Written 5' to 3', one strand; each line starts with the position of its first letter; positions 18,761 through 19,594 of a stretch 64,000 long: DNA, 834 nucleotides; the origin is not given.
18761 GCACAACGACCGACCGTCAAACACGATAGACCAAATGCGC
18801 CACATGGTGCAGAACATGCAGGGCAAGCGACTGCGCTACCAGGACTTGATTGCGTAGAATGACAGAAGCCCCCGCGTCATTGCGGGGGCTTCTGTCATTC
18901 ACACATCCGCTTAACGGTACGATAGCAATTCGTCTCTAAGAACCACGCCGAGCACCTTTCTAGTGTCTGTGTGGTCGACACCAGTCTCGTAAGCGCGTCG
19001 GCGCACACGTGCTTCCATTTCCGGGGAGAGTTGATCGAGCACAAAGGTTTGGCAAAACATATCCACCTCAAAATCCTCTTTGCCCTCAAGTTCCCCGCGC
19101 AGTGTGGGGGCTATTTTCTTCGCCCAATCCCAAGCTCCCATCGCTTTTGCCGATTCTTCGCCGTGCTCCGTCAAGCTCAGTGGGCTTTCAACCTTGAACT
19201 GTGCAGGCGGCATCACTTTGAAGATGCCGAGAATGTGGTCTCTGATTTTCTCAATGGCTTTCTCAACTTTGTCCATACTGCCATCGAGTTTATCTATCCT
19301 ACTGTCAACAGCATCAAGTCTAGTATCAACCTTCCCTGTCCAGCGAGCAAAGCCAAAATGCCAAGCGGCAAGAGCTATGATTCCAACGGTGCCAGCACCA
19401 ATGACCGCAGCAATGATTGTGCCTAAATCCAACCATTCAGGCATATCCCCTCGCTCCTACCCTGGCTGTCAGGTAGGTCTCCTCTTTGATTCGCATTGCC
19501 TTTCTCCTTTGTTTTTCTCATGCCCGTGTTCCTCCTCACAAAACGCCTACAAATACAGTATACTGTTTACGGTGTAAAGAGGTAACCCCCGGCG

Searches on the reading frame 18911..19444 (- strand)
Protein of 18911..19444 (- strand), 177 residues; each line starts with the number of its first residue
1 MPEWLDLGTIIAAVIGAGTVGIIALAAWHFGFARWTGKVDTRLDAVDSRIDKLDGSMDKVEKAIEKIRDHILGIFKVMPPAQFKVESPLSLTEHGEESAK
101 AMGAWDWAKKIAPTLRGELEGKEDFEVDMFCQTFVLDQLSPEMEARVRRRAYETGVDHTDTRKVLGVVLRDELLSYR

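Call 6: search_protein_families(library=pfam, proteins=[window:18911-19444:-], max_evalue=0.01)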
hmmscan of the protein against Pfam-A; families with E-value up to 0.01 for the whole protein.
window:18911-19444:- (177 aa): 1 family
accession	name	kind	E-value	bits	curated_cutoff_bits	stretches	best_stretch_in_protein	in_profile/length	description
PF23991.1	DUF7310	-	0.0026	18.6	40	1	36-68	32-64/83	Coiled-coil region of unknown function (DUF7310)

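Call 9: search_protein_families(library=padloc, proteins=[window:18911-19444:-], max_evalue=0.01)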
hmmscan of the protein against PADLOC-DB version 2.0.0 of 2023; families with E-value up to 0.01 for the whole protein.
window:18911-19444:- (177 aa): 0 families

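Call 10: search_protein_families(library=ncbifam, proteins=[window:18911-19444:-], max_evalue=0.01)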
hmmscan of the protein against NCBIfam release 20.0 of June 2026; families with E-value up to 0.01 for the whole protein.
window:18911-19444:- (177 aa): 0 families

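Call 16: list_cluster_members(proteins=[P0001, window:18911-19444:-, window:9940-11529:-, window:19747-20988:+, window:12471-13409:-, window:11542-11694:-, window:19608-19739:+, window:14659-15846:-])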
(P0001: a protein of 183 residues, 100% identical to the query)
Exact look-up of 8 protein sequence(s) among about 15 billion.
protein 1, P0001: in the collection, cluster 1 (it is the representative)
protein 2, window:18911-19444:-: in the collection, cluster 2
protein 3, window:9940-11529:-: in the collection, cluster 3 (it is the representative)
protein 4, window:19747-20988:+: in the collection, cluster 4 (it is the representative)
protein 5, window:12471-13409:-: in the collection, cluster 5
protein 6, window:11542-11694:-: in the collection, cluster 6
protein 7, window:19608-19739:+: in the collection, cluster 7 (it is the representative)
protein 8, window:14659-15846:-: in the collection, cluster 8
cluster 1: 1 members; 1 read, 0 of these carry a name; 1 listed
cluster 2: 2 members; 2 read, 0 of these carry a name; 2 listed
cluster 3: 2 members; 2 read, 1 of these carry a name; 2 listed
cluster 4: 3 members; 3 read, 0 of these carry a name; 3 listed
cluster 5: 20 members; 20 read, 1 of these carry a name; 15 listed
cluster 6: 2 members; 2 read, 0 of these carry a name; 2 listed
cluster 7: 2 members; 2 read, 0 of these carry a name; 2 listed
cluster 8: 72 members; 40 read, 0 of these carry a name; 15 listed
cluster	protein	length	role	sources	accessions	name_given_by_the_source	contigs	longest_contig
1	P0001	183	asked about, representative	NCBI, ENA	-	-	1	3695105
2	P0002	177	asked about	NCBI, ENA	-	-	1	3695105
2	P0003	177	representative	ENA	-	-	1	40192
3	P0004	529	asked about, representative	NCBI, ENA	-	-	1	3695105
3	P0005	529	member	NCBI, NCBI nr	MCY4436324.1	MAG: DNA methyltransferase [Chloroflexi bacterium] | DNA methyltransferase [Chloroflexota bacterium]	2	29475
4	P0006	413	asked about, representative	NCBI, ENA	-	-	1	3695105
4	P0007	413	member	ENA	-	-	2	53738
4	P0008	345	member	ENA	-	-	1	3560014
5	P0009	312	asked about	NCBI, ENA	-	-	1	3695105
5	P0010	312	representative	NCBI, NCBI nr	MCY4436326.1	MAG: IS1595 family transposase [Chloroflexi bacterium] | IS1595 family transposase [Chloroflexota bacterium]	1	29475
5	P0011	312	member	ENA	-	-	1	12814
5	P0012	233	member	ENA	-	-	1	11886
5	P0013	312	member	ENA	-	-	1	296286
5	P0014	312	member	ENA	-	-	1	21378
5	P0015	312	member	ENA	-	-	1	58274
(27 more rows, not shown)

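Call 99: search_protein_families(library=phrogs, proteins=[window:18911-19444:-], max_evalue=0.1)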
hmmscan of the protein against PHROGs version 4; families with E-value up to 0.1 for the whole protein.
window:18911-19444:- (177 aa): 10 families
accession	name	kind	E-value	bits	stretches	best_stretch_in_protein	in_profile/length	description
phrog_12015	-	unknown function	0.00057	20.5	1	37-69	122-157/165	-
phrog_5553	-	unknown function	0.0084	17.3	1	38-72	25-59/114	-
phrog_7090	-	unknown function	0.0091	17.5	1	32-71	56-96/127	-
phrog_736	-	unknown function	0.01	17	1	10-77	16-88/112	-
phrog_11953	-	DNA, RNA and nucleotide metabolism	0.03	15.1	1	39-68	12-41/154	exonuclease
phrog_7606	-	unknown function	0.032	15.7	1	36-60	88-112/134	-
phrog_18225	-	unknown function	0.041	14.6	1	36-61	105-130/204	-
phrog_19911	-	unknown function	0.047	14.7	1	22-68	11-57/73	-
phrog_1009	-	unknown function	0.06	14.4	0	11-72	11-65/103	-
phrog_20854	-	unknown function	0.087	14.4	0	19-67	15-64/73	-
